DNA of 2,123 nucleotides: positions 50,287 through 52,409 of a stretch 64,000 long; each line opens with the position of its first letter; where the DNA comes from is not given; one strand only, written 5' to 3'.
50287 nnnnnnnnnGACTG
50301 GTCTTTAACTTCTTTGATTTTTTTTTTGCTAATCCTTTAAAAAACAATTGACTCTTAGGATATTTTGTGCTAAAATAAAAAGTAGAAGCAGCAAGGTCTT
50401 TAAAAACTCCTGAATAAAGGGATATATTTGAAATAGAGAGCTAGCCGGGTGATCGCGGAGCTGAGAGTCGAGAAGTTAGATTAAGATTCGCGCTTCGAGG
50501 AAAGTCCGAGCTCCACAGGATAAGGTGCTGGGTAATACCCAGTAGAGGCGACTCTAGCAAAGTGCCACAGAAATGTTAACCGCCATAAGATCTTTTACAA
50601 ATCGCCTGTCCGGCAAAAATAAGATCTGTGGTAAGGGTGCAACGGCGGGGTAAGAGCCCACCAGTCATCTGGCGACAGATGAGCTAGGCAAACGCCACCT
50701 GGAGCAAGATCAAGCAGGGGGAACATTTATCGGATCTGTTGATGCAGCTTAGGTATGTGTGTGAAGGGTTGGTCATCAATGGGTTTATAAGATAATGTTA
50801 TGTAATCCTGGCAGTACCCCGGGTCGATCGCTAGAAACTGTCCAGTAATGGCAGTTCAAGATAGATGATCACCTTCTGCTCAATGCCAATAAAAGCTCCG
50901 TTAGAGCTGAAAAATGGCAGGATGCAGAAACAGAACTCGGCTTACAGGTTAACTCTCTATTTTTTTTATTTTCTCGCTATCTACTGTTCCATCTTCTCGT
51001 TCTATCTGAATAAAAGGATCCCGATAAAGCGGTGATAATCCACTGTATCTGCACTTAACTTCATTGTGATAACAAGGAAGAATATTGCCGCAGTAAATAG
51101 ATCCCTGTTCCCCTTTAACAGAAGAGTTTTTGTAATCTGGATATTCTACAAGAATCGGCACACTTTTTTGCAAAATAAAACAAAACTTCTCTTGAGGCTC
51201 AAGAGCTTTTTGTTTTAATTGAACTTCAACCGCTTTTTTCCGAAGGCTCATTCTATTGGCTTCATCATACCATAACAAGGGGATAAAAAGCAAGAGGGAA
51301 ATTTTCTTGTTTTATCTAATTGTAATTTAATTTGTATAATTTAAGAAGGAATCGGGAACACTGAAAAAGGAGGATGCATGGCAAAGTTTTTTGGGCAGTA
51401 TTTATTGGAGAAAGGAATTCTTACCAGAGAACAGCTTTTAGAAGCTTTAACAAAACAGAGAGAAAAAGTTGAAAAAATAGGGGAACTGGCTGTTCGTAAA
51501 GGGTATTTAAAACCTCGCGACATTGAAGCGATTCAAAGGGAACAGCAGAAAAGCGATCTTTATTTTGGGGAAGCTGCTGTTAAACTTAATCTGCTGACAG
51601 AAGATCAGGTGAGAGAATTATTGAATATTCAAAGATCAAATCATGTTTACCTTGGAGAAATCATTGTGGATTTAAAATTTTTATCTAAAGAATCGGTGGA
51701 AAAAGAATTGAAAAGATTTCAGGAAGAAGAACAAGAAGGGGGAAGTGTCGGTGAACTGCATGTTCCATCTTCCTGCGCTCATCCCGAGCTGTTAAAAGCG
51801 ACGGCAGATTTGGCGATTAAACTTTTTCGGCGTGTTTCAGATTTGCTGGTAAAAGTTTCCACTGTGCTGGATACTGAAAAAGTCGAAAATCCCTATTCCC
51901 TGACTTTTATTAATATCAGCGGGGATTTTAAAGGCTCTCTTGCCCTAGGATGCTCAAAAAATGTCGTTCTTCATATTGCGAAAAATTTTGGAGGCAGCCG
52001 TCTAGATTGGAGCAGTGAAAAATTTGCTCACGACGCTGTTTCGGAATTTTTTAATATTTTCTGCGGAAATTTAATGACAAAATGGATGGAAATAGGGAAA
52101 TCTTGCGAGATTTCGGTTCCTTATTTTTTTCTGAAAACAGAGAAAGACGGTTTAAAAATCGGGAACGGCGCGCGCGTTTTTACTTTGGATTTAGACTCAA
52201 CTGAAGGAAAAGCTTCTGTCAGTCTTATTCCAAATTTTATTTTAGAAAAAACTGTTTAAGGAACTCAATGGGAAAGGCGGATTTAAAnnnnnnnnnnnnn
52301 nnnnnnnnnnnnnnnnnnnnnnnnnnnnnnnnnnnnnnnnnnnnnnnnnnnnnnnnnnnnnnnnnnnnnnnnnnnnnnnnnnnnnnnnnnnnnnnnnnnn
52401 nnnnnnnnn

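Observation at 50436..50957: RNase P RNA about 520 nt long with an expanded 3' half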

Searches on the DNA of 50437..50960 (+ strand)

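Call 52: search_dna_similar(query=window:50437-50960:+, collection=ecoli_genomes, mode=distant, max_rows=2)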
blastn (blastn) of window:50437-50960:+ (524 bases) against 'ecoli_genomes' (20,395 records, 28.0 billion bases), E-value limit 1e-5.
No match.

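Call 58: search_rna_families(source=window, start=50715, end=50815, threshold=evalue, max_evalue=10)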
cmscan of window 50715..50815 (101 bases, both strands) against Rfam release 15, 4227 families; matches with E-value up to 10: 0.
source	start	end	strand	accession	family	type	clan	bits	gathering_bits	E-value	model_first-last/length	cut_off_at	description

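Call 59: search_rna_families(source=window, start=50868, end=50935, threshold=evalue, max_evalue=10)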
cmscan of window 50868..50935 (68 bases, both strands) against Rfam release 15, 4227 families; matches with E-value up to 10: 3.
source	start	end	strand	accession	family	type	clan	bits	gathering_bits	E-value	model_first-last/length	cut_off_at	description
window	50870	50922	-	RF02127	GNAS-AS1_1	Gene; lncRNA;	-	12.6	45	2.3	51-105/105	no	GNAS antisense RNA 1 conserved region 1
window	50879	50908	-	RF01576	DdR8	Gene; snRNA; snoRNA; CD-box;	-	11.6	80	3.1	59-88/88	no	D. discoideum snoRNA DdR8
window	50903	50935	-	RF00661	mir-31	Gene; miRNA;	CL00133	9.6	51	8.8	51-83/83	5'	mir-31 microRNA precursor family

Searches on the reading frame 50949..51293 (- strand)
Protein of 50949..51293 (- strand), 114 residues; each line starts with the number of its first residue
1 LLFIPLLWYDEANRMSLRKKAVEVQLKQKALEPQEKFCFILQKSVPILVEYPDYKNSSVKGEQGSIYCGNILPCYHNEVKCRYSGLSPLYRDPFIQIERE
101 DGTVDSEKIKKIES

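Call 7: search_protein_families(library=pfam, proteins=[window:50949-51293:-])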
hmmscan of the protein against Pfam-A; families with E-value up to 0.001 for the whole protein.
window:50949-51293:- (114 aa): 0 families

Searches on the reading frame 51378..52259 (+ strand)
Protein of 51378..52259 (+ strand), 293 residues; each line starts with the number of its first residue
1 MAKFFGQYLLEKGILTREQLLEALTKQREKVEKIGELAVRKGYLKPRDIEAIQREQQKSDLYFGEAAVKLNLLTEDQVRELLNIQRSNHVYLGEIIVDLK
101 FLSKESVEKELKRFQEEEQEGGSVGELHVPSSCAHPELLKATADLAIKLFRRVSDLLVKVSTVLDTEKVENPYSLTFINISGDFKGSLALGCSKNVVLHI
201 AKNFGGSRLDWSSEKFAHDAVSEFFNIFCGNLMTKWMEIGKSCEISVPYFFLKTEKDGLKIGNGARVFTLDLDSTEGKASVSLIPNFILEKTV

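Call 7: search_protein_families(library=pfam, proteins=[window:51378-52259:+])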
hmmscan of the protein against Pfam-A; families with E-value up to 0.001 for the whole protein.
window:51378-52259:+ (293 aa): 3 families
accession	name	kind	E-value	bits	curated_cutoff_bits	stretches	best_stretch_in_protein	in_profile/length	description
PF13690.11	CheX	-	3.3e-13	49.9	27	1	176-255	3-77/94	Chemotaxis phosphatase CheX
PF04509.17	CheC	-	3.6e-05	24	22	1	217-250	2-36/38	CheC-like family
PF10415.14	FumaraseC_C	-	0.00092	20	32.5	0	57-85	22-50/54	Fumarase C C-terminus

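Call 23: find_homologous_proteins(query=window:51378-52259:+, max_evalue=1e-20)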
Query window:51378-52259:+ (293 aa): 11 proteins with E <= 1e-20 among 1675 candidates.
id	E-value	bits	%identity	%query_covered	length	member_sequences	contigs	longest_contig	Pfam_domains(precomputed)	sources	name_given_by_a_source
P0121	6.0e-186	634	100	100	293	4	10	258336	PF13690.12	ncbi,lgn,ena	-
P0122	9.8e-127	440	69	99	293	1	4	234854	PF13690.12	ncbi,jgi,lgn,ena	jgi:CheY-specific phosphatase CheX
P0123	1.3e-95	338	58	97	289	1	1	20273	PF13690.12,PF04509.18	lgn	-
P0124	2.7e-92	327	56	98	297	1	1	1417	PF13690.12,PF04509.18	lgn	-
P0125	1.2e-84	302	53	97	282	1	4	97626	PF13690.12,PF10415.15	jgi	jgi:CheY-specific phosphatase CheX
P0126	1.7e-77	279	49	97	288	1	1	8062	PF13690.12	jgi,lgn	-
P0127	7.7e-64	234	45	98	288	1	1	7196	PF13690.12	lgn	-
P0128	1.1e-56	210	40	98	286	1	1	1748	PF13690.12,PF10415.15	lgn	-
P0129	7.4e-53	198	40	97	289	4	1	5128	PF13690.12,PF10415.15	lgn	-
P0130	8.6e-35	139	34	96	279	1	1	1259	PF13690.12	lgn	-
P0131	1.8e-25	108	33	85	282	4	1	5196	PF13690.12,PF04509.18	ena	-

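Call 24: find_encoding_contigs(protein=P0122, flank=5000, max_places=2)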
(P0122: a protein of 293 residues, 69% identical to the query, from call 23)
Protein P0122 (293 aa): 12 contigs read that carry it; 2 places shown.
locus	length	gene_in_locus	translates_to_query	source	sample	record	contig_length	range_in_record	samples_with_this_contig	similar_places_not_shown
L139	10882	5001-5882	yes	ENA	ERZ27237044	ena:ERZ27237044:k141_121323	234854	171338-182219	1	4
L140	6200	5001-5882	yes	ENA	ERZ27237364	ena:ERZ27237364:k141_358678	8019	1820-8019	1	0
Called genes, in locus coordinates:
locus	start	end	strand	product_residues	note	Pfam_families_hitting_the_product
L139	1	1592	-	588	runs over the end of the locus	PF13185:GAF_2, PF01590:GAF (weak), PF00990:GGDEF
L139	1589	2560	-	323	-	-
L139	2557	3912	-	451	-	PF00890:FAD_binding_2, PF01134:GIDA (weak), PF01266:DAO, PF03486:HI0933_like (weak), PF07992:Pyr_redox_2 (weak), PF12831:FAD_oxidored, PF13450:NAD_binding_8 (weak)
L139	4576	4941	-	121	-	-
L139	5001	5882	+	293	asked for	PF13690:CheX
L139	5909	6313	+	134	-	PF00072:Response_reg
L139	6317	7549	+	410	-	PF00482:T2SSF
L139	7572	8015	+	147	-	PF07963:N_methyl (weak)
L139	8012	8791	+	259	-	-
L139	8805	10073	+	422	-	PF23981:DUF7305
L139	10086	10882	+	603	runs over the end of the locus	PF00069:Pkinase, PF07714:PK_Tyr_Ser-Thr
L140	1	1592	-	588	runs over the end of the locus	PF13185:GAF_2, PF01590:GAF (weak), PF00990:GGDEF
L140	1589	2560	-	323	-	-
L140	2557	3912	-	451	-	PF00890:FAD_binding_2, PF01134:GIDA (weak), PF01266:DAO, PF03486:HI0933_like (weak), PF07992:Pyr_redox_2 (weak), PF12831:FAD_oxidored, PF13450:NAD_binding_8 (weak)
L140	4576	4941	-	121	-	-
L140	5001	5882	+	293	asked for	PF13690:CheX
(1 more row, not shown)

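Call 25: find_encoding_contigs(protein=P0123, flank=5000, max_places=2)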
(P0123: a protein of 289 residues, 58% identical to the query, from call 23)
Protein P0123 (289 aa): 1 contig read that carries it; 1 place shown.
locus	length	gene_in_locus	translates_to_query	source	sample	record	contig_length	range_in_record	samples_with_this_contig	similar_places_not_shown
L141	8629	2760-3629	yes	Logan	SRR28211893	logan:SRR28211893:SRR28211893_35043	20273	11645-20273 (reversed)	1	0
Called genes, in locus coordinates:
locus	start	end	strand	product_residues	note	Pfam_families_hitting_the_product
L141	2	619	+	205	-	?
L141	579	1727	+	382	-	PF03739:LptF_LptG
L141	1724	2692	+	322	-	PF10343:Q_salvage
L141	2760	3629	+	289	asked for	PF13690:CheX, PF04509:CheC (weak)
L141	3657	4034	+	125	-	PF00072:Response_reg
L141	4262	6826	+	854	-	PF00582:Usp, PF08369:PCP_red, PF21349:RUBY_RBDX (weak), PF08369:PCP_red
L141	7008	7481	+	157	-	PF22381:Staph_reg_Sar_Rot, PF01047:MarR, PF12802:MarR_2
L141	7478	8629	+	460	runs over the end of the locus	PF02321:OEP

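Call 26: find_encoding_contigs(protein=P0125, flank=5000, max_places=2)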
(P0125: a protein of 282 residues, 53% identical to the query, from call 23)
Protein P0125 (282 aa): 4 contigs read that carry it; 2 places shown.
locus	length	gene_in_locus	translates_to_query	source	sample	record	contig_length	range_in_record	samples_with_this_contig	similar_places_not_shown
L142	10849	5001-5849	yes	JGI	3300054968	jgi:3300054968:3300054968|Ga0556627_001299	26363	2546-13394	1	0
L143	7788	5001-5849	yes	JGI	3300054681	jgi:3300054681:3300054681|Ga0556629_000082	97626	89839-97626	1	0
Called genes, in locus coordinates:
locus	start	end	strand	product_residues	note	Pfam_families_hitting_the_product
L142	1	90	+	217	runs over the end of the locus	PF00753:Lactamase_B, PF23023:Anti-Pycsar_Apyc1 (weak), PF12706:Lactamase_B_2 (weak)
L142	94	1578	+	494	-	PF00933:Glyco_hydro_3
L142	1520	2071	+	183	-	-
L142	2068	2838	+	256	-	PF00005:ABC_tran, PF13304:AAA_21 (faint)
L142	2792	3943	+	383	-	PF03739:LptF_LptG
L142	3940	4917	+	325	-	PF10343:Q_salvage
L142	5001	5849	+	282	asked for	PF10415:FumaraseC_C (faint), PF13690:CheX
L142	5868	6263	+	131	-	PF00072:Response_reg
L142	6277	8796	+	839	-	PF00582:Usp, PF08369:PCP_red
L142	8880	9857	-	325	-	PF07737:ATLF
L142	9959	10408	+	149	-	PF07485:DUF1529 (faint)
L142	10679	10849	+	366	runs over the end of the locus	PF00155:Aminotran_1_2, PF00266:Aminotran_5 (weak), PF04864:Alliinase_C (faint)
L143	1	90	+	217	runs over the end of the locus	PF00753:Lactamase_B, PF23023:Anti-Pycsar_Apyc1 (weak), PF12706:Lactamase_B_2 (weak)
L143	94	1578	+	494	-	PF00933:Glyco_hydro_3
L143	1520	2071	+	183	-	-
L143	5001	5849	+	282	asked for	PF10415:FumaraseC_C (faint), PF13690:CheX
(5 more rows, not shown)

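Call 27: find_encoding_contigs(protein=P0126, flank=5000, max_places=2)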
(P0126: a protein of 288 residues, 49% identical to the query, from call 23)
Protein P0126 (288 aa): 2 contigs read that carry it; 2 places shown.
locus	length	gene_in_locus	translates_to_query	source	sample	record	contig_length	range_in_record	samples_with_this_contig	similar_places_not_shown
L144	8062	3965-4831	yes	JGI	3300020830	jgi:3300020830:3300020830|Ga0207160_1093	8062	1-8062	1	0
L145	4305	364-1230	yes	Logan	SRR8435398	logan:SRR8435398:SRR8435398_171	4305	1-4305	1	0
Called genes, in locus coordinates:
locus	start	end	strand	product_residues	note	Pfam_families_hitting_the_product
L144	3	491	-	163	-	?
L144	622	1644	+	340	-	PF00072:Response_reg, PF13581:HATPase_c_2, PF02518:HATPase_c (weak)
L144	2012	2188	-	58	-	-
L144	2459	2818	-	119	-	-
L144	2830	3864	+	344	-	PF10343:Q_salvage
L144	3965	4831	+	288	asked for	PF13690:CheX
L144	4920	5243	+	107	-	PF00072:Response_reg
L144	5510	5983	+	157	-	PF12802:MarR_2 (weak), PF01047:MarR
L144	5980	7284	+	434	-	PF02321:OEP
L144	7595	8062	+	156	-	?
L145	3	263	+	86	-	?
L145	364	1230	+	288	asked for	PF13690:CheX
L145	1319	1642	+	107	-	PF00072:Response_reg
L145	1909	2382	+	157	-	PF12802:MarR_2 (weak), PF01047:MarR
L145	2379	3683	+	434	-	PF02321:OEP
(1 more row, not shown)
